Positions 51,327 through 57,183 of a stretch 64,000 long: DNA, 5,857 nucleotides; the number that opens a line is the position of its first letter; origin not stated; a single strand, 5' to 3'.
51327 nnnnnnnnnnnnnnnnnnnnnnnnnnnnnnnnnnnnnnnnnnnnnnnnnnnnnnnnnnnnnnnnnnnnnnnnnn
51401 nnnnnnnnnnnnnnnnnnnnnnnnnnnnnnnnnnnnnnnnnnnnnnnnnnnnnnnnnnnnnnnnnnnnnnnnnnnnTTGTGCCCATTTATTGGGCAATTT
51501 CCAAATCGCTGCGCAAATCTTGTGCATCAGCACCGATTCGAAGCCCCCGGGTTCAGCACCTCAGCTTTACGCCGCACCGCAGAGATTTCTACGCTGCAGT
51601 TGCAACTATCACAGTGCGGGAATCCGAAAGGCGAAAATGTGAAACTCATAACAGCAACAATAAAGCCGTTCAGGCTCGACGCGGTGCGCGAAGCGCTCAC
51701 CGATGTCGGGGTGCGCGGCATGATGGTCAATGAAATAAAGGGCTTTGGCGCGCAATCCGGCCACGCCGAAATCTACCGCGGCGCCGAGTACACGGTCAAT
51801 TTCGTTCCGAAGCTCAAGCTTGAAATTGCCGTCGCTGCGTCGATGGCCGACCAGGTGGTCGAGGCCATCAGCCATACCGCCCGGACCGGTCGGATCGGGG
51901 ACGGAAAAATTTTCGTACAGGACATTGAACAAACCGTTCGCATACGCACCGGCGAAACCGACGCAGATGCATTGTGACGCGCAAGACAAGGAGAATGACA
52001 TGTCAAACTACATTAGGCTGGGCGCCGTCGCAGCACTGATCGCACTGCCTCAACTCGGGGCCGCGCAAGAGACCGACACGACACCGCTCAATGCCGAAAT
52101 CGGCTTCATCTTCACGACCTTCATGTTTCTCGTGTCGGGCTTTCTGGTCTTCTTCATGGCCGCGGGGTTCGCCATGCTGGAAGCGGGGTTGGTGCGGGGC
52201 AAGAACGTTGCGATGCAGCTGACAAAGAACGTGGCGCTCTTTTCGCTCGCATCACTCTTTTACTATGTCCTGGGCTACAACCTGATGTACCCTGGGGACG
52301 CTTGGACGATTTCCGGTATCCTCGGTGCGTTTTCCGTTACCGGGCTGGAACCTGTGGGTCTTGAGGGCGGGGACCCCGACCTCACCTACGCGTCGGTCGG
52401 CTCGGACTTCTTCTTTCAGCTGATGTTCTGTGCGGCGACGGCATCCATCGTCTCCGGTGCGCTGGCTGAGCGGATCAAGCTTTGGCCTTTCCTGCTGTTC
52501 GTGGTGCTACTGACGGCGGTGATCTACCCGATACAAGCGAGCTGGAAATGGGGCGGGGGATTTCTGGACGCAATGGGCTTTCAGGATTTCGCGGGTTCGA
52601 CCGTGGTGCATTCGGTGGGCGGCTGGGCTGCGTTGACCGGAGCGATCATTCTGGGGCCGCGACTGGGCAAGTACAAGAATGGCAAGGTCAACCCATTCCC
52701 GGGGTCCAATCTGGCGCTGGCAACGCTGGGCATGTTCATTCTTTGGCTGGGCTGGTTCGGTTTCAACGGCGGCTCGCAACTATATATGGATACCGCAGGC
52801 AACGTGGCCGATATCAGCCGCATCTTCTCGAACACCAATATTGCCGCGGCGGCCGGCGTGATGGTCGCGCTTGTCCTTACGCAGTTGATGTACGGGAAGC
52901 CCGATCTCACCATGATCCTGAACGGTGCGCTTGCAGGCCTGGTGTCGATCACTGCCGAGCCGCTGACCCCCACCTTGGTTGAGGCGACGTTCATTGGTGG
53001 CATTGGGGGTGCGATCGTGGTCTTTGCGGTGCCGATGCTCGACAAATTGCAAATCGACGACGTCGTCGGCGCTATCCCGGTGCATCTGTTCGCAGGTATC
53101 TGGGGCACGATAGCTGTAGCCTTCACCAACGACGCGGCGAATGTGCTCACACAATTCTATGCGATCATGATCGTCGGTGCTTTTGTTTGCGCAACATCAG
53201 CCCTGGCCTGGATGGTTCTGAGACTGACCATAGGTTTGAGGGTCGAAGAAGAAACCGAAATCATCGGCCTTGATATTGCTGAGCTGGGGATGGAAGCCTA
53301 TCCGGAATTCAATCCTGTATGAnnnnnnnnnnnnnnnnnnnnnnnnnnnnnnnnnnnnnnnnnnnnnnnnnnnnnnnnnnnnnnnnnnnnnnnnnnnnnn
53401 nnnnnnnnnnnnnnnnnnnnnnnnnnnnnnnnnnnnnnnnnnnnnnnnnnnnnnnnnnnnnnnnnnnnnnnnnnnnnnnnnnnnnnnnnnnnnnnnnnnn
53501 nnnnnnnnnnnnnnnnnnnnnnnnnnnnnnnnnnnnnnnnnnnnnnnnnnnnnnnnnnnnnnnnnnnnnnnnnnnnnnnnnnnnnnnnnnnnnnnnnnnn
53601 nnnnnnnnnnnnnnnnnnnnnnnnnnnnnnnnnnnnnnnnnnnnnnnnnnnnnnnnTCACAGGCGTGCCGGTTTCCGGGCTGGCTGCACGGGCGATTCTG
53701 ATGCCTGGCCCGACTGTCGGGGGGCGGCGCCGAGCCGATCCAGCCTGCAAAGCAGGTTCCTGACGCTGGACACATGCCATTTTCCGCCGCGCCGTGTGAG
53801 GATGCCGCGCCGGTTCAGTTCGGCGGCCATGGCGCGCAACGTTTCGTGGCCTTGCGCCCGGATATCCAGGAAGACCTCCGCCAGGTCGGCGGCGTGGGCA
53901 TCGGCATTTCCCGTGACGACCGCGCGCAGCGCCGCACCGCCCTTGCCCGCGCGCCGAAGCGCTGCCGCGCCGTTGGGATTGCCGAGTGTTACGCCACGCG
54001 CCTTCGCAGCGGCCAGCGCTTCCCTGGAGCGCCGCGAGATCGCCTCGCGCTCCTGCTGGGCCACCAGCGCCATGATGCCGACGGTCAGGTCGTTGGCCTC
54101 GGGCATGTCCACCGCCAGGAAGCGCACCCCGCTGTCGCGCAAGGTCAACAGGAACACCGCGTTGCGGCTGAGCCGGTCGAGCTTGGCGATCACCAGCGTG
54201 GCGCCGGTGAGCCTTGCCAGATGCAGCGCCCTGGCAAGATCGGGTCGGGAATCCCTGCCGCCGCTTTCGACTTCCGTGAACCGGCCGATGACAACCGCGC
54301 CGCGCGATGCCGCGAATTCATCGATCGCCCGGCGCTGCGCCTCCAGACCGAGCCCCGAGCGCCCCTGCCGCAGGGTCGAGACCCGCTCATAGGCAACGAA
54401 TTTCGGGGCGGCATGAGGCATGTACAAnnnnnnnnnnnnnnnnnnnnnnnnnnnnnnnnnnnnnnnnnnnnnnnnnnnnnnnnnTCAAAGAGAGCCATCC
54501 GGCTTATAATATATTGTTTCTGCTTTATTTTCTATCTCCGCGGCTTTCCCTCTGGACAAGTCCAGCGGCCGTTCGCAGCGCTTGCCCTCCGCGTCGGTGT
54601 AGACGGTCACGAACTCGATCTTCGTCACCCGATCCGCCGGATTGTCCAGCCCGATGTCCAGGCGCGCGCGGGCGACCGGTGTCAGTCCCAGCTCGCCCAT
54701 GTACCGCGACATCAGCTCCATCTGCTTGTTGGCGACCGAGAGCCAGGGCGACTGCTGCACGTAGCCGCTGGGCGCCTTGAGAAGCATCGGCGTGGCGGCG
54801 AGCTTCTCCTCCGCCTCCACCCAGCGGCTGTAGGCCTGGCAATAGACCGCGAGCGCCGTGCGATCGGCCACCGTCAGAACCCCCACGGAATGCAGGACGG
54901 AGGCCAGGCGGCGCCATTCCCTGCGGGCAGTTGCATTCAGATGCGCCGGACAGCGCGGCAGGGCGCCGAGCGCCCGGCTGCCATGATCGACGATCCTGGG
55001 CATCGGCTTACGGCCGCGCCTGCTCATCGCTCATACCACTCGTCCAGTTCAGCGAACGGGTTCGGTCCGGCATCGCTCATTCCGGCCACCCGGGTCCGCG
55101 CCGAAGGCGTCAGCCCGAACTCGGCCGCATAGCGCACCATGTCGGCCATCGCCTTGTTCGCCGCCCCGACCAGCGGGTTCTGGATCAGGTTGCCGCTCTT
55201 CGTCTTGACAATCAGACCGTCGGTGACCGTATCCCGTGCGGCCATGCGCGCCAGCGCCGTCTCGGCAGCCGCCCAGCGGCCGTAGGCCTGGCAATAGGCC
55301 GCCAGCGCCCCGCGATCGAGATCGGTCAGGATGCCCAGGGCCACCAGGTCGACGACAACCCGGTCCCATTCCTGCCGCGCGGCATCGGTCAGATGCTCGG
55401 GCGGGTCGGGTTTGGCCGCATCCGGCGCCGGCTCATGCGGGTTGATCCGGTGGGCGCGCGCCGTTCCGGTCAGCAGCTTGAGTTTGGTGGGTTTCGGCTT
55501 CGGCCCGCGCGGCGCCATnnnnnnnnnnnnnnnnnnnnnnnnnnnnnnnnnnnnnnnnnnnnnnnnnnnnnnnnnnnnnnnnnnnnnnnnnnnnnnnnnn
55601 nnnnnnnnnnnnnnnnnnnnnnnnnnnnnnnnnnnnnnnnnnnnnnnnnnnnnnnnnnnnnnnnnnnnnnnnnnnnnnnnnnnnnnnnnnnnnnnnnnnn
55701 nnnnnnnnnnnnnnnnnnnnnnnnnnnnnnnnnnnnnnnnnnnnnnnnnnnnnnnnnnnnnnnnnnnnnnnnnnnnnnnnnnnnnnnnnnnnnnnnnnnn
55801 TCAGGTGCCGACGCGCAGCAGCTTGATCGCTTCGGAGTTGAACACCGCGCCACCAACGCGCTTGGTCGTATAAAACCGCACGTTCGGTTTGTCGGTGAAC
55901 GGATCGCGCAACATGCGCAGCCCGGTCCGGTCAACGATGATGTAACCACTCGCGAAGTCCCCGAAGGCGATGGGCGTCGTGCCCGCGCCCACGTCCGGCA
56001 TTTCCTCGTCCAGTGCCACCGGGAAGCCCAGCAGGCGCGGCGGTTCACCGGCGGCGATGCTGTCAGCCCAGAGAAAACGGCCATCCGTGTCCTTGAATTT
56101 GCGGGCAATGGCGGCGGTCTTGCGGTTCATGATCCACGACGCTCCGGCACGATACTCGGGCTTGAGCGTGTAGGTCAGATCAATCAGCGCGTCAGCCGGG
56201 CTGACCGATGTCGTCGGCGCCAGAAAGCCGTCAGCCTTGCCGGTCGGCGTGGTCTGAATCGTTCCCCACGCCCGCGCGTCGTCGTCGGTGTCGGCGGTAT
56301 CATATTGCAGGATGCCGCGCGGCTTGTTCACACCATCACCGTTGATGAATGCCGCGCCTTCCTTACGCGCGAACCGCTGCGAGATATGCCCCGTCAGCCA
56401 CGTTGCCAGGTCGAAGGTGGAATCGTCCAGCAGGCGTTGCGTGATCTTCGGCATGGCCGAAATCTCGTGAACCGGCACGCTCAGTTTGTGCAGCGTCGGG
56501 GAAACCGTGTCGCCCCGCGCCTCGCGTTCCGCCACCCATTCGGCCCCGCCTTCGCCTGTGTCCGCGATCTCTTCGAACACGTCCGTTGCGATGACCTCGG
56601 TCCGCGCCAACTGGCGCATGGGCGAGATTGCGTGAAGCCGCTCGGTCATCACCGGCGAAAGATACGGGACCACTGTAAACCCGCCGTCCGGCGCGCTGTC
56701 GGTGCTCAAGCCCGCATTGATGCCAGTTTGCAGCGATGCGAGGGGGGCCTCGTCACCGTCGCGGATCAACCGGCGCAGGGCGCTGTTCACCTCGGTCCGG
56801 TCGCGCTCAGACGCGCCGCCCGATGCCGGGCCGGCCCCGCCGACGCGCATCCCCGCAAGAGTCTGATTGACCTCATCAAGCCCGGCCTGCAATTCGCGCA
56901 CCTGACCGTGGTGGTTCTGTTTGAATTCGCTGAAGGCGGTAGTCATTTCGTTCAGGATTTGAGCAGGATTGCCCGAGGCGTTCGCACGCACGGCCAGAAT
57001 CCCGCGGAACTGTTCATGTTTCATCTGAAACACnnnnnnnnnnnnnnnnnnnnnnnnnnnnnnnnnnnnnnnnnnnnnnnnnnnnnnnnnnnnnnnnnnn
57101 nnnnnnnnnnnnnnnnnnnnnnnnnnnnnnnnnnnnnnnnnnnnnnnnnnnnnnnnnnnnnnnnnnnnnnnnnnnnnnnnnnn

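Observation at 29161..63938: Intact nutrient-scavenging phage-satellite-like island in an alphaproteobacterium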

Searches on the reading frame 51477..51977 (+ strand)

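Call 11: search_protein_families(library=pfam, proteins=[window:51477-51977:+], max_evalue=0.01)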
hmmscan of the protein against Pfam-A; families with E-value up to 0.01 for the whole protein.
window:51477-51977:+ (166 aa): 1 family
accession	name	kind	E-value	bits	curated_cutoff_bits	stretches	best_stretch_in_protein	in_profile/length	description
PF00543.27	P-II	-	1.3e-25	90.1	25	1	56-160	2-102/102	Nitrogen regulatory protein P-II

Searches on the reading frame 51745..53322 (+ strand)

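Call 10: search_protein_families(library=pfam, proteins=[window:51745-53322:+], max_evalue=0.01)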
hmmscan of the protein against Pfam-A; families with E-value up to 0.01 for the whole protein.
window:51745-53322:+ (525 aa): 1 family
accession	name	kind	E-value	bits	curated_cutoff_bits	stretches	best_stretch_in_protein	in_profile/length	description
PF00909.26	Ammonium_transp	-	7.1e-101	338.3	23.2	1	127-519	2-399/399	Ammonium Transporter Family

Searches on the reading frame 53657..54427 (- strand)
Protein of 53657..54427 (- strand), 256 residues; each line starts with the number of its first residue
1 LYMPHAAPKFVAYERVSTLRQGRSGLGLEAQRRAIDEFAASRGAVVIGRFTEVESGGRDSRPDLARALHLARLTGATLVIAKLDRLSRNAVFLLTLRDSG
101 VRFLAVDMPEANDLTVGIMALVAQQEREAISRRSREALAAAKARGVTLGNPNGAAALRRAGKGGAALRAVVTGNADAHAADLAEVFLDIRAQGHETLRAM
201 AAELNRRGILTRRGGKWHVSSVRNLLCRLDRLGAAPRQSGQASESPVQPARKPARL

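Call 10: search_protein_families(library=pfam, proteins=[window:53657-54427:-], max_evalue=0.01)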
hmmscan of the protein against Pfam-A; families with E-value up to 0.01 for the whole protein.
window:53657-54427:- (256 aa): 3 families
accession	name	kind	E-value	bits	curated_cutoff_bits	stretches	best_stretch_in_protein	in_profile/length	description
PF00239.26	Resolvase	-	2.3e-24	86.6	23.3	1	11-146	2-144/145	Resolvase, N terminal domain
PF20552.4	HTH_62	-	7.3e-05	23.2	27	1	181-229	22-70/72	Recombinase-like helix-turn-helix domain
PF07508.19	Recombinase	-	0.00095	19.8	21.1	1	194-226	17-49/102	Recombinase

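Call 77: search_protein_families(library=padloc, proteins=[window:53657-54421:-], max_evalue=0.001)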
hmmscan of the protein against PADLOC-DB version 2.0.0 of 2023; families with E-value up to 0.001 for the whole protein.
window:53657-54421:- (254 aa): 0 families

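Call 91: search_dna_similar(query=window:53657-54421:-, collection=plasmids, mode=protein, max_rows=12)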
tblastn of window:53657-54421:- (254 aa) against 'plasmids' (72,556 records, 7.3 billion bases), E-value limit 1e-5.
Records with a match: 141; places in all: 163; records where one place covers at least 80% of the query: 105.
Best place of each record, by identity: <60% 141.
By first word of the organism name: Hymenobacter 28; Roseomonas 17; Klebsiella 12; Spirosoma 9; Methylobacterium 7; Deinococcus 6; Paracoccus 5; Cereibacter 4; Skermanella 4; Microvirga 3; and 32 more.
By predicted mobility (MOB-suite, as given by PLSDB): non-mobilizable 120; mobilizable 13; conjugative 8.
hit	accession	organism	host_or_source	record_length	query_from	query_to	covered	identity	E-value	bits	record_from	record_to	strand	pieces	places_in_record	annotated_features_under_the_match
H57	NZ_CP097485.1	Methylobacterium tardum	single cell,freshwater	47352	2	226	89%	56.4%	3e-46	171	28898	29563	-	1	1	recombinase family protein | hypothetical protein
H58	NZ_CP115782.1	Paracoccus aerodenitrificans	cell culture,sediment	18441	5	225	87%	54.3%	8e-39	150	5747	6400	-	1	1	recombinase family protein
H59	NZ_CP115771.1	Paracoccus sediminicola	cell culture,sediment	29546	5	229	89%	53.3%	9e-33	132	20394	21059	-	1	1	recombinase family protein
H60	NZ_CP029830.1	Azospirillum ramasamyi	single cell,Cow dung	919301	7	226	87%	54.1%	8e-45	167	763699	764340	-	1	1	recombinase family protein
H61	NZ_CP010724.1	Phaeobacter piscinae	cell culture,fish larvae aquaculture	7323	5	225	87%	53.8%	2e-38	149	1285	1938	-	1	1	recombinase family protein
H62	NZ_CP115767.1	Paracoccus sp. SCSIO 75233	cell culture,sediment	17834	5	225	87%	53.4%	2e-38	149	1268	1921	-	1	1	recombinase family protein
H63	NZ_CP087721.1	Roseomonas sp. OT10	single cell,human skin swab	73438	2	226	89%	52.2%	3e-44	166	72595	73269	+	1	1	recombinase family protein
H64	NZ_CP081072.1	Leisingera caerulea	-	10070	5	225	87%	52.9%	2e-36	143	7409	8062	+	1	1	recombinase family protein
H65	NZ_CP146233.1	Pararoseomonas sp. SCSIO 73927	sediment,marine sediment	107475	2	226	89%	51.8%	3e-44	166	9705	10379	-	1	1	recombinase family protein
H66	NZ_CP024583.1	Roseomonas sp. FDAARGOS_362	Homo sapiens,peripheral Blood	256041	2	226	89%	51.8%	3e-44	166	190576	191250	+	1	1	recombinase family protein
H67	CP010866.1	Marinovum algicola DG 898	-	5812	7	226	87%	52.7%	1e-43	164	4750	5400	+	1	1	Site-specific recombinase, DNA invertase Pin-like protein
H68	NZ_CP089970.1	Cereibacter azotoformans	Owen's River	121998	7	233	89%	50.7%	4e-36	142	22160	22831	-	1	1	recombinase family protein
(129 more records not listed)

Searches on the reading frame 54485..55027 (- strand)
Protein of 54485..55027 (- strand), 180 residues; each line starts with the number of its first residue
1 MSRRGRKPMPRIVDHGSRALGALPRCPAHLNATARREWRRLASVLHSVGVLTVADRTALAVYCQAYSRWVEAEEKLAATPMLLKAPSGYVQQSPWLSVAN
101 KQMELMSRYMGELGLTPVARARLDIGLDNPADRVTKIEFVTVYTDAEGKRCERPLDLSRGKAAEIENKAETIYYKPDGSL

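Call 10: search_protein_families(library=pfam, proteins=[window:54485-55027:-], max_evalue=0.01)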
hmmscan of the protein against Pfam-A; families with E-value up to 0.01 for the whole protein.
window:54485-55027:- (180 aa): 1 family
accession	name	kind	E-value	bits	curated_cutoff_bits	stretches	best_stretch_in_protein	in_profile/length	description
PF05119.17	Terminase_4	-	6.2e-26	91.1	24.7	1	34-126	1-94/98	Phage terminase, small subunit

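Call 12: search_protein_families(library=phrogs, proteins=[window:54485-55027:-], max_evalue=0.001)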
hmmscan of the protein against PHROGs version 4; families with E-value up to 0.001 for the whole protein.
window:54485-55027:- (180 aa): 2 families
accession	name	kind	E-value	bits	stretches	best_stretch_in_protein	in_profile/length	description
phrog_83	-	head and packaging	1.8e-35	123.6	1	3-128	41-186/246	terminase small subunit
phrog_20620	-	head and packaging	8.5e-18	65.6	1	57-124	2-69/89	terminase small subunit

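Call 68: search_dna_similar(query=window:54485-55027:-, collection=phages, mode=protein, max_rows=12)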
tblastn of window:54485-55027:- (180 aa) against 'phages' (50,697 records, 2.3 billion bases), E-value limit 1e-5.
Records with a match: 276; places in all: 276; records where one place covers at least 80% of the query: 0.
Best place of each record, by identity: <60% 276.
By first word of the organism name: Streptococcus 91; Gordonia 42; Vibrio 25; Moraxella 23; Burkholderia 18; Bacillus 9; Geobacillus 7; phage 5; Klebsiella 5; Clostridium 4; and 23 more.
By host as written in the record: Gordonia terrae 3612 41; Moraxella catarrhalis 23; - 12; Streptococcus suis 11; Vibrio anguillarum strain BA35 10; Burkholderia sp. 9; Vibrio anguillarum BA35 6; Geobacillus thermodenitrificans 5; and 131 more.
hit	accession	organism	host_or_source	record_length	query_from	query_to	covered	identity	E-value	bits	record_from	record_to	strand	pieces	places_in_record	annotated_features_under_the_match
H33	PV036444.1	Clostridium phage NatCom_42228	Clostridium sp. 003024715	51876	1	140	78%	40.5%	7e-29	117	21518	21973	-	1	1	terminase small subunit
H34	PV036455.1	Lachnospiraceae phage IMGVR 15430980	Lachnospiraceae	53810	1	140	78%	40.3%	7e-27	111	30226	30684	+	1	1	hypothetical protein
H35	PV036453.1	Syntrophomonadaceae phage IMGVR 15540650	Syntrophomonadaceae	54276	1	143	79%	39.1%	4e-29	117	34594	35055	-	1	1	terminase small subunit | terminase large subunit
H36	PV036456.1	Monoglobales phage CHVD 5762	Monoglobales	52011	1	137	76%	40.8%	1e-28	116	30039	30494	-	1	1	terminase small subunit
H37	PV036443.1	Dorea phage NatCom_31361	Dorea sp.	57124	1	134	74%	41.6%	4e-29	118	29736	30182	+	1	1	terminase small subunit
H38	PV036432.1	Coprococcus phage NatCom_22372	Coprococcus sp.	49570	1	133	74%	41.8%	1e-28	116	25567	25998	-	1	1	terminase small subunit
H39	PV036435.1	Coprococcus phage NatCom_24345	Coprococcus sp.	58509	1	134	74%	40.9%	6e-29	117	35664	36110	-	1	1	terminase small subunit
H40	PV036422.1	Agathobacter phage NatCom_13861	Agathobacter sp.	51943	1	134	74%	40.9%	7e-29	117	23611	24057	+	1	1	terminase small subunit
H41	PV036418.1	Agathobacter phage NatCom_6238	Agathobacter sp.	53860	1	134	74%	40.9%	7e-29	117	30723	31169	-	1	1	terminase small subunit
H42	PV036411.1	Lachnospiraceae phage NatCom_43249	Lachnospiraceae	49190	1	134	74%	40.9%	9e-29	117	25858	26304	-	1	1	terminase small subunit | hypothetical protein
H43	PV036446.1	Faecalimonas phage NatCom_33527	Faecalimonas sp.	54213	1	132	73%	41.5%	2e-29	119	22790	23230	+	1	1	terminase small subunit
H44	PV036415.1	Blautia phage NatCom_2932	Blautia sp.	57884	1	132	73%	41.5%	2e-29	119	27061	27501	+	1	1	terminase small subunit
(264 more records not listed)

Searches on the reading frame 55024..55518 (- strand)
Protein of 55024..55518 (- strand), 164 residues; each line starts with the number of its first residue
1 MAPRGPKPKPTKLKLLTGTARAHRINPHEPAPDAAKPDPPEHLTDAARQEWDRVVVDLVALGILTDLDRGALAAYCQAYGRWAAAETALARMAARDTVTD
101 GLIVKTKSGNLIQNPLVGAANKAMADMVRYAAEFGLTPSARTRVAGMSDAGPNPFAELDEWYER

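Call 10: search_protein_families(library=pfam, proteins=[window:55024-55518:-], max_evalue=0.01)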
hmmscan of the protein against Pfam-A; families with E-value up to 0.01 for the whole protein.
window:55024-55518:- (164 aa): 1 family
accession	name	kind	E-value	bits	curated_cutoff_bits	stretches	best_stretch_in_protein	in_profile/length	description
PF05119.17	Terminase_4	-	6.1e-29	100.8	24.7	1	47-146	1-93/98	Phage terminase, small subunit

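Call 12: search_protein_families(library=phrogs, proteins=[window:55024-55518:-], max_evalue=0.001)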
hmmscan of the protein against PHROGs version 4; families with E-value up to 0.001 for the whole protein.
window:55024-55518:- (164 aa): 2 families
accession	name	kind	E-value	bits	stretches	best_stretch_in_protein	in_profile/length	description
phrog_83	-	head and packaging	4.3e-43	148.6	1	1-158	39-198/246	terminase small subunit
phrog_20620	-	head and packaging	1.2e-13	52.4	1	71-148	3-72/89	terminase small subunit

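Call 67: search_dna_similar(query=window:55024-55518:-, collection=phages, mode=protein, max_rows=12)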
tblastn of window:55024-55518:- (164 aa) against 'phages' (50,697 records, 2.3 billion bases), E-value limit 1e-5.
Records with a match: 261; places in all: 261; records where one place covers at least 80% of the query: 0.
Best place of each record, by identity: <60% 261.
By first word of the organism name: Streptococcus 91; Gordonia 42; Vibrio 25; Moraxella 23; Burkholderia 16; Bacillus 8; Geobacillus 7; phage 5; Pseudomonas 5; Coprococcus 4; and 18 more.
By host as written in the record: Gordonia terrae 3612 41; Moraxella catarrhalis 23; Streptococcus suis 11; Vibrio anguillarum strain BA35 10; Burkholderia sp. 9; - 8; Vibrio anguillarum BA35 6; Geobacillus thermodenitrificans 5; and 124 more.
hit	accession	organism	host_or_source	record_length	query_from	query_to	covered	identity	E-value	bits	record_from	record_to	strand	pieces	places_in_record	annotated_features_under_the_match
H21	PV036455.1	Lachnospiraceae phage IMGVR 15430980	Lachnospiraceae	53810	43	160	72%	44.9%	2e-14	76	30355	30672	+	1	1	hypothetical protein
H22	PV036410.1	Lachnospiraceae phage NatCom_40364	Lachnospiraceae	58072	43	153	68%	43.2%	2e-14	75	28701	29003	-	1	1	terminase small subunit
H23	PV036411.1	Lachnospiraceae phage NatCom_43249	Lachnospiraceae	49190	43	153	68%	42.3%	9e-14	73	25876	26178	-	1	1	terminase small subunit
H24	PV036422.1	Agathobacter phage NatCom_13861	Agathobacter sp.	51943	43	153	68%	42.3%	1e-13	73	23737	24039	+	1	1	terminase small subunit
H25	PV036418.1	Agathobacter phage NatCom_6238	Agathobacter sp.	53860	43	153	68%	42.3%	1e-13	73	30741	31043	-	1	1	terminase small subunit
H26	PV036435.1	Coprococcus phage NatCom_24345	Coprococcus sp.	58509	43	153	68%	42.3%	1e-13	73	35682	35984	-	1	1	terminase small subunit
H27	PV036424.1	Coprococcus phage NatCom_10489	Coprococcus sp.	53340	43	153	68%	42.3%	1e-13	73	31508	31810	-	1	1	terminase small subunit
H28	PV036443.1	Dorea phage NatCom_31361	Dorea sp.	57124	43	153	68%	42.3%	2e-13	72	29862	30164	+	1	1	terminase small subunit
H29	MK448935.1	Streptococcus phage Javan424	Streptococcus porcinus Jelinkova_176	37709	43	151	66%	42.7%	5e-13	71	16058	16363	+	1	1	terminase small subunit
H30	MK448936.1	Streptococcus phage Javan426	Streptococcus porcinus SRR067676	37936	43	151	66%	42.7%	5e-13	71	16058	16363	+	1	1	terminase small subunit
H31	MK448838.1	Streptococcus phage Javan100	Streptococcus constellatus 925_SCON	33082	43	147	64%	43.8%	5e-14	74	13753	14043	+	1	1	terminase small subunit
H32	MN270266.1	Streptococcus phage phi-SsuFJZZ32_rum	Streptococcus suis FJZZ32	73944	43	147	64%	43.8%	2e-13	72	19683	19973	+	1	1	terminase small subunit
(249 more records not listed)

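Call 84: find_encoding_contigs(protein=window:55024-55518:-, flank=10000, max_places=6)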
Protein window:55024-55518:- (164 aa): no gene with exactly this product is on record in the collection.

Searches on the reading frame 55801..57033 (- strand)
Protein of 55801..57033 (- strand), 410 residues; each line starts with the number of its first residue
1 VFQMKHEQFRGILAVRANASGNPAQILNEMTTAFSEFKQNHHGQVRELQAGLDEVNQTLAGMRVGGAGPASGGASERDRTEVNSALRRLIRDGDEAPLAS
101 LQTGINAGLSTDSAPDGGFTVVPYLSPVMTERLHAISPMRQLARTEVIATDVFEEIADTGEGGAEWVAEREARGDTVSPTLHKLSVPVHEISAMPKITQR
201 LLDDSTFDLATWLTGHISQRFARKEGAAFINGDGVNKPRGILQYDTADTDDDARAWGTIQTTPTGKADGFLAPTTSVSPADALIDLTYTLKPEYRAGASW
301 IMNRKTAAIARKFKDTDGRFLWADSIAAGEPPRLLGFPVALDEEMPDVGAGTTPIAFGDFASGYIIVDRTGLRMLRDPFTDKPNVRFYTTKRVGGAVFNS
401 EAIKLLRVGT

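Call 10: search_protein_families(library=pfam, proteins=[window:55801-57033:-], max_evalue=0.01)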
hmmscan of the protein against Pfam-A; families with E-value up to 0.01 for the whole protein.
window:55801-57033:- (410 aa): 1 family
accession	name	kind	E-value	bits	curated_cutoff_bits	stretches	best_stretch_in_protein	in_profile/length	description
PF05065.19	Phage_capsid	-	1.4e-86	290.9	24.2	1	117-407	1-279/280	Phage capsid family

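Call 12: search_protein_families(library=phrogs, proteins=[window:55801-57033:-], max_evalue=0.001)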
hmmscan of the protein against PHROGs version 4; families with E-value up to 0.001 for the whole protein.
window:55801-57033:- (410 aa): 4 families
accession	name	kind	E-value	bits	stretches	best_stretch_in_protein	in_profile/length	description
phrog_10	-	head and packaging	3.5e-70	238.9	1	29-406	295-633/752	major head protein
phrog_15928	-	head and packaging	8.1e-43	147.6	1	201-408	1-179/185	major head protein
phrog_617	-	head and packaging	1e-23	85.1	1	153-407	386-622/626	major head protein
phrog_17162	-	unknown function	1.6e-11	45.3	1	329-408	2-82/85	-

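Call 65: find_related_loci(query=window:55801-57033:-, collection=viral_contigs, flank=10000)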
Query window:55801-57033:- (410 aa) in viral_contigs; peptide patterns used: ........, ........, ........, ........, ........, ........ (x = any residue, [..] = any of these).
5 stretches matched a pattern; 1 encode a relative of the query (tblastn E <= 1e-3); 1 distinct loci.
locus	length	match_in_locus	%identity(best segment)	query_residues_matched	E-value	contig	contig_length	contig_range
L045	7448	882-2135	43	6-408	8e-107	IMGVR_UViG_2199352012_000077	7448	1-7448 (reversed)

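Call 69: search_dna_similar(query=window:55801-57033:-, collection=phages, mode=protein, max_rows=12)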
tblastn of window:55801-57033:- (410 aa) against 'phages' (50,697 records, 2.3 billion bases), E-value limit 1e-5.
Records with a match: 684; places in all: 688; records where one place covers at least 80% of the query: 104.
Best place of each record, by identity: <60% 684.
By first word of the organism name: Vibrio 197; Streptococcus 99; Ralstonia 57; Gordonia 43; Staphylococcus 37; Klebsiella 21; Mycobacterium 19; Lactobacillus 18; Escherichia 17; Burkholderia 15; and 60 more.
By host as written in the record: - 203; Ralstonia solanacearum 45; Gordonia terrae 3612 42; Staphylococcus sp. 17; Klebsiella pneumoniae 15; Escherichia coli 13; Streptococcus suis 11; Burkholderia sp. 10; and 228 more.
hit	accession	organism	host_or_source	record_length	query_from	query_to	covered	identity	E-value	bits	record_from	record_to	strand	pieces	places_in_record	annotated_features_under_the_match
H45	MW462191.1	Bacteriophage sp.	freshwater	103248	2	407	99%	39.0%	1e-76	264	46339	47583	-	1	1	major capsid protein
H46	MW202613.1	Caudoviricetes sp.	Manatee Spring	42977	16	407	96%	38.6%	3e-74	257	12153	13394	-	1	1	hypothetical protein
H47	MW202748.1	Caudoviricetes sp.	Manatee Spring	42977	16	407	96%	38.6%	3e-74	257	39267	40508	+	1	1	hypothetical protein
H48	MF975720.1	Pseudomonas phage VW-6S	Pseudomonas sivasensis W-6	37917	33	406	91%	39.2%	2e-72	251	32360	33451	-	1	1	major capsid protein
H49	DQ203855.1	Burkholderia phage Bcep176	-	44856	10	408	97%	36.0%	2e-71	249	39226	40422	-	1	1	76: gp76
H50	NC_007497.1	Burkholderia phage Bcep176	Burkholderia cepacia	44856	10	408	97%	36.0%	2e-71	249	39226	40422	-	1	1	76: major head protein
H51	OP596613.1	Bradyrhizobium phage ppBeUSDA76-1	Bradyrhizobium elkanii USDA 76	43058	83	410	80%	43.8%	2e-74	258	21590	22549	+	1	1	major capsid protein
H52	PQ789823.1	Burkholderia phage vB_PR2a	Burkholderia sp.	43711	10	408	97%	35.9%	1e-70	246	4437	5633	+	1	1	major head protein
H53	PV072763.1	Burkholderia phage vB_CB2a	Burkholderia sp.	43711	10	408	97%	35.9%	1e-70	246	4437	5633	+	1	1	major head protein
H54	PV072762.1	Burkholderia phage vB_E192b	Burkholderia sp.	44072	10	408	97%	35.9%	1e-70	246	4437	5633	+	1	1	major head protein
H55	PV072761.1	Burkholderia phage vB_PR5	Burkholderia sp.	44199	10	408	97%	35.9%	1e-70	246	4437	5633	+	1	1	major head protein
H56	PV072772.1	Burkholderia phage vB_E264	Burkholderia sp.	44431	10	408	97%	35.9%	1e-70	246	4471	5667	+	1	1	major head protein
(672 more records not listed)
